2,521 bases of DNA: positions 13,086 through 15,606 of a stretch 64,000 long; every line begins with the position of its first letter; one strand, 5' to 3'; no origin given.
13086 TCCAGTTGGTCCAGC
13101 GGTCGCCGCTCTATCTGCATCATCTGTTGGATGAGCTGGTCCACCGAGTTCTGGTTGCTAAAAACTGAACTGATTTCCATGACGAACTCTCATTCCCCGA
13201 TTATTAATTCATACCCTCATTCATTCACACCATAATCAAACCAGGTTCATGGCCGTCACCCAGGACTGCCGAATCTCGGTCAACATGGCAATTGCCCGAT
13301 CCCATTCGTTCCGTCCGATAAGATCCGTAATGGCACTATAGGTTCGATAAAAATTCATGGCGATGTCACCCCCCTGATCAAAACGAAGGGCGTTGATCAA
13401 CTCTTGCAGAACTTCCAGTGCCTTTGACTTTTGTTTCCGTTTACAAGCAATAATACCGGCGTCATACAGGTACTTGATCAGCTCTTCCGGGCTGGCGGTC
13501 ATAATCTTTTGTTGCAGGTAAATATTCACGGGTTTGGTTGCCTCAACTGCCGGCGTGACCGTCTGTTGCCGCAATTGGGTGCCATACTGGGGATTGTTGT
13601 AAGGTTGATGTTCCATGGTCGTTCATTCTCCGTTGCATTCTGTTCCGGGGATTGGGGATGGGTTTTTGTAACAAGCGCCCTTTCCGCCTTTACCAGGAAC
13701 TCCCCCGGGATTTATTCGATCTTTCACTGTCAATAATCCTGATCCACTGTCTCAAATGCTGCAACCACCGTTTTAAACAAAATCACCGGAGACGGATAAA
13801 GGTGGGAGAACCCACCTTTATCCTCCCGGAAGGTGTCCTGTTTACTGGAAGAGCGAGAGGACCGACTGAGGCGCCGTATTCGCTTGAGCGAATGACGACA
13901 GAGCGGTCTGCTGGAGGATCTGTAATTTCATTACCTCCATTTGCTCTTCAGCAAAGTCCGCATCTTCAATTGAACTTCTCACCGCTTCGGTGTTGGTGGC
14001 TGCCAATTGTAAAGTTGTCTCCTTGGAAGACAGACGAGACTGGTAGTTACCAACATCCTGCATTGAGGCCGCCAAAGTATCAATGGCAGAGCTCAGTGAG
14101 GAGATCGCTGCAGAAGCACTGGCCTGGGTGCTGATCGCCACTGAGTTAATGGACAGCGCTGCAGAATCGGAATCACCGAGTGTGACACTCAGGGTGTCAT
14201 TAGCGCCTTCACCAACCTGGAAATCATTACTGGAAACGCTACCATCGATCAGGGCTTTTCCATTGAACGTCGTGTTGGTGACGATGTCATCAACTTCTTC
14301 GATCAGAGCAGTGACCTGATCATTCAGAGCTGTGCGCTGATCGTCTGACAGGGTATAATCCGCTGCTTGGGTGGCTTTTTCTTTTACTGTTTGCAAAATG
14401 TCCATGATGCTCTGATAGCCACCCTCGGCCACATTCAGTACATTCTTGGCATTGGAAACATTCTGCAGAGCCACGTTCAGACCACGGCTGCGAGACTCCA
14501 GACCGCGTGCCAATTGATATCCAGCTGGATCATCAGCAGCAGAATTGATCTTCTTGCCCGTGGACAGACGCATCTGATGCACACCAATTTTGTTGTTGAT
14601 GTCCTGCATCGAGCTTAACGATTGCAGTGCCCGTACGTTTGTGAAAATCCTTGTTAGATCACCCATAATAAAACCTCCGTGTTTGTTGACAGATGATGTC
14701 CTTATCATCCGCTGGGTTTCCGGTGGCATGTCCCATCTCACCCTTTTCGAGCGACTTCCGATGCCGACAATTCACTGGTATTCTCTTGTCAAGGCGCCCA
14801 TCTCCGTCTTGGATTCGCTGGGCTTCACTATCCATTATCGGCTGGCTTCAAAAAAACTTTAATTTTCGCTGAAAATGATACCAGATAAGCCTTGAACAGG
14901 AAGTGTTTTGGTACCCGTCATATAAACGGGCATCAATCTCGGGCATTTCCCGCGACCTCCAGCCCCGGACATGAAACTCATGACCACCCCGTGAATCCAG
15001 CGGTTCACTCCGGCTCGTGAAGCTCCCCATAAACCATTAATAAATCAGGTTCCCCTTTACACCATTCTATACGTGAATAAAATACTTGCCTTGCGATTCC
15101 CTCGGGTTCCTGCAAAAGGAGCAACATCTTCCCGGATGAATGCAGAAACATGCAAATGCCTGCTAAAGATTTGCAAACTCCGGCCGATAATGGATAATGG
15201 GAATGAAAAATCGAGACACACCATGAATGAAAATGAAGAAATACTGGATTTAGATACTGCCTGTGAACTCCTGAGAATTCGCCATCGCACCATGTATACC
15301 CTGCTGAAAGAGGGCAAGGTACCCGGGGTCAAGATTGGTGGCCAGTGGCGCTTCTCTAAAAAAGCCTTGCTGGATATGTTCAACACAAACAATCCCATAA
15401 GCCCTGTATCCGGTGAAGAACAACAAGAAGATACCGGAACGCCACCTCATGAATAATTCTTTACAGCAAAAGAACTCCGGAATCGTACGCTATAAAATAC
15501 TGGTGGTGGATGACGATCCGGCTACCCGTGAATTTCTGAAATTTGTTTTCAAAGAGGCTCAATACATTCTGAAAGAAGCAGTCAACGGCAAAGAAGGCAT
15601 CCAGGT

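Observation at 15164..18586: Sigma-28 operon coupling an HTH protein and a REC/HD-GYP-like regulator to a dedicated second stator (MotAB set 1)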

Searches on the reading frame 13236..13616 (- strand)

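Call 5: search_protein_families(library=pfam, proteins=[window:13236-13616:-], max_evalue=0.01)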
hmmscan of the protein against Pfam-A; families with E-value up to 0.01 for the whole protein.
window:13236-13616:- (126 aa): 3 families
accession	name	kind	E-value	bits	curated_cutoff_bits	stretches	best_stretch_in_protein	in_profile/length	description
PF02561.19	FliS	-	3.6e-12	47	26.7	1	31-119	2-111/115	Flagellar protein FliS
PF13174.12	TPR_6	-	0.0047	17.9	26.3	0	50-75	3-28/33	Tetratricopeptide repeat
PF24406.1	nSTAND_NTPase4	-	0.0094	16.5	27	0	30-56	12-38/58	Novel STAND NTPase 4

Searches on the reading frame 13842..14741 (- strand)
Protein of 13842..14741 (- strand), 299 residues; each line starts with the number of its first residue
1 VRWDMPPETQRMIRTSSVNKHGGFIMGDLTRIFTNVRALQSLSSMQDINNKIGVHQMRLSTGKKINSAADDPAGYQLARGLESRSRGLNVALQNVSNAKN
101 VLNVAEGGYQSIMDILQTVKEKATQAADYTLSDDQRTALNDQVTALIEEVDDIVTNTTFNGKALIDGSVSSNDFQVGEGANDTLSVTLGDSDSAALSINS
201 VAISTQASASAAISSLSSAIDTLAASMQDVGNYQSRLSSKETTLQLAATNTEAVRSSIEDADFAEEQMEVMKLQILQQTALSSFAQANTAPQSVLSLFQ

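Call 5: search_protein_families(library=pfam, proteins=[window:13842-14741:-], max_evalue=0.01)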
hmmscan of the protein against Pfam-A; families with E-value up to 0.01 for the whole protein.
window:13842-14741:- (299 aa): 3 families
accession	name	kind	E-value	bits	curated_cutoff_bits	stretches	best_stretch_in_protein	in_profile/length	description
PF00669.25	Flagellin_N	-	6.5e-30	104.4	26.6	1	32-168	1-137/139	Bacterial flagellin N-terminal helical region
PF00700.27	Flagellin_C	-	3.1e-18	66.3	23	1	215-298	3-86/86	Bacterial flagellin C-terminal helical region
PF24370.1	DUF7526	-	0.0056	17.1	27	0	86-150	19-82/88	Family of unknown function (DUF7526)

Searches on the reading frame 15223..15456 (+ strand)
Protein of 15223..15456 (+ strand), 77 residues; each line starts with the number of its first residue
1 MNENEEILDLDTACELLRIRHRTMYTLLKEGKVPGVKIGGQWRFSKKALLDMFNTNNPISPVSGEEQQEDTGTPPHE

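Call 5: search_protein_families(library=pfam, proteins=[window:15223-15456:+], max_evalue=0.01)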
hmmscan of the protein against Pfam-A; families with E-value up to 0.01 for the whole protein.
window:15223-15456:+ (77 aa): 1 family
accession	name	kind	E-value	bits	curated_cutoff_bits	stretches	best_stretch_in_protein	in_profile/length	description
PF12728.13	HTH_17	-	1e-12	48.6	27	1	8-56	2-50/51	Helix-turn-helix domain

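Call 7: search_protein_families(library=ncbifam, proteins=[window:15223-15456:+], max_evalue=0.001)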
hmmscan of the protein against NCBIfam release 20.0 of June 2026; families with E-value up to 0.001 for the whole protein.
window:15223-15456:+ (77 aa): 2 families
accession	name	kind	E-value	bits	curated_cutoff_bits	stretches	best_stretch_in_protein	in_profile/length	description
NF047737.1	antiphage_MADS1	equivalog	4.3e-12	46.1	80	1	5-48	1-44/49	methylation-associated defense system helix-turn-helix domain-containing protein MAD1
TIGR01764.1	excise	domain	2.9e-09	37.1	28.8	1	11-49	5-43/49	excisionase family DNA-binding protein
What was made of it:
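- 15223..15456 (+): 77-aa HTH_17 (excisionase/MerR-like winged helix) protein with an acidic tail. Pfam PF12728, E = 1e-12; TIGR01764 above cutoff (calls 5, 7).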
